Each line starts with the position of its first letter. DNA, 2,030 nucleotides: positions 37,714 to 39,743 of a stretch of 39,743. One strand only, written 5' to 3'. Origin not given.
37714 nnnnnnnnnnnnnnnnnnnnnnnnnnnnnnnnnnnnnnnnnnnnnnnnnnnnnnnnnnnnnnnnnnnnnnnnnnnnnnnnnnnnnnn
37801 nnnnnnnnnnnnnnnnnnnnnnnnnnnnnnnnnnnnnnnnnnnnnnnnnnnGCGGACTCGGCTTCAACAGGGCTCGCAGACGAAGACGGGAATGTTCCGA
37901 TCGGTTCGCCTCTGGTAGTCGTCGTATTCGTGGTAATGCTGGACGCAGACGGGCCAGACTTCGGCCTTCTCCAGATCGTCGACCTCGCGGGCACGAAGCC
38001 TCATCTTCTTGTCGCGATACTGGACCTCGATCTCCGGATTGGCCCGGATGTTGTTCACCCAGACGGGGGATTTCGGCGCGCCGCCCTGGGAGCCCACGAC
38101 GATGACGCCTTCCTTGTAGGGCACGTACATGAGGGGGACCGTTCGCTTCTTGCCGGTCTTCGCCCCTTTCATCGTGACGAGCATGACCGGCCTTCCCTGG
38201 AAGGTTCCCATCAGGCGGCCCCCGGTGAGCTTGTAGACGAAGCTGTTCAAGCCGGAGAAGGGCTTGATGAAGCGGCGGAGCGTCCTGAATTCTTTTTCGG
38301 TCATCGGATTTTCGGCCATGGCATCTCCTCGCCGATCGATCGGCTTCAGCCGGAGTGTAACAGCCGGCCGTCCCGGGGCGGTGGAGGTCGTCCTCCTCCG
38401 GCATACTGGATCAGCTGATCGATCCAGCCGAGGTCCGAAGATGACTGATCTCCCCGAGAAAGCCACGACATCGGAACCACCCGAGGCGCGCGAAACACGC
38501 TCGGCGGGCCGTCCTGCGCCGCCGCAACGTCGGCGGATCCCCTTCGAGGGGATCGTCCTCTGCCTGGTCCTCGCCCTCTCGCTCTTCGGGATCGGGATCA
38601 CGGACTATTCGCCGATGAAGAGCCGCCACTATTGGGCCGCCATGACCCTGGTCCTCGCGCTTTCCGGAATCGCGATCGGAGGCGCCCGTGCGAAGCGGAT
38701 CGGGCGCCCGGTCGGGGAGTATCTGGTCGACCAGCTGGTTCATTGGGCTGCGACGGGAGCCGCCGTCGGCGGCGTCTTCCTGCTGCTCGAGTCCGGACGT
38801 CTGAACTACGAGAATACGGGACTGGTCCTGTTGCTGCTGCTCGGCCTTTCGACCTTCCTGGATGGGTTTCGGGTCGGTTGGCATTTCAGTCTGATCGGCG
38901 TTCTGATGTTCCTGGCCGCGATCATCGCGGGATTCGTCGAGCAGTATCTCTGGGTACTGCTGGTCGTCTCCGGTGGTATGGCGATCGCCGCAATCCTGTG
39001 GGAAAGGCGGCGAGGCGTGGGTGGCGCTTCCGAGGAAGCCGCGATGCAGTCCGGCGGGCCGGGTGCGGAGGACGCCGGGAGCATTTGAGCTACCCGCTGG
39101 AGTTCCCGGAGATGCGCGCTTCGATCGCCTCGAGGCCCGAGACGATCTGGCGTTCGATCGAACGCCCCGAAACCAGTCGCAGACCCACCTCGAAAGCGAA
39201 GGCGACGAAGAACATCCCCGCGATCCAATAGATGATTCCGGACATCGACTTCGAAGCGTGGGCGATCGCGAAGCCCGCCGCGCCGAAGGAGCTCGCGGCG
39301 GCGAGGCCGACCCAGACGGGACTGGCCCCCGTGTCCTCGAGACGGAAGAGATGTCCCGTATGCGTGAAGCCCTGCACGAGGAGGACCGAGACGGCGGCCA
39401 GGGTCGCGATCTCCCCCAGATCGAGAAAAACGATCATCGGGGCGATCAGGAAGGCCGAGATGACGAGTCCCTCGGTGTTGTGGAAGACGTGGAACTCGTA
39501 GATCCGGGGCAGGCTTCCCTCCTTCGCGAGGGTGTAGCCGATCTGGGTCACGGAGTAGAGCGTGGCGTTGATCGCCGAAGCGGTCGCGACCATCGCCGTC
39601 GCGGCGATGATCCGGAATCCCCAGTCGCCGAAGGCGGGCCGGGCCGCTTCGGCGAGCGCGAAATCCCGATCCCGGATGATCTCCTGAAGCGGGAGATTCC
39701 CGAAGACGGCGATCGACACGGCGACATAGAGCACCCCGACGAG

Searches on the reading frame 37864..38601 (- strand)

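Call 42: search_protein_families(library=pfam, proteins=[window:37864-38601:-])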
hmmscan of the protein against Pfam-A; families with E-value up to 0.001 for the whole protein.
window:37864-38601:- (245 aa): 1 family
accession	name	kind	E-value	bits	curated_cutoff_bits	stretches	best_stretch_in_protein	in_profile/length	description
PF04075.20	F420H2_quin_red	-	6e-39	133.6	22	1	122-244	8-130/130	F420H(2)-dependent quinone reductase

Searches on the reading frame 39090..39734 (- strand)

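Call 42: search_protein_families(library=pfam, proteins=[window:39090-39734:-])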
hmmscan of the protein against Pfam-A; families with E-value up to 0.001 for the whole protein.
window:39090-39734:- (214 aa): 1 family
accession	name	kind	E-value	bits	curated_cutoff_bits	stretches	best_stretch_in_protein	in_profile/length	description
PF13520.12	AA_permease_2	-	9.2e-05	22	27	1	2-97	233-333/427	Amino acid permease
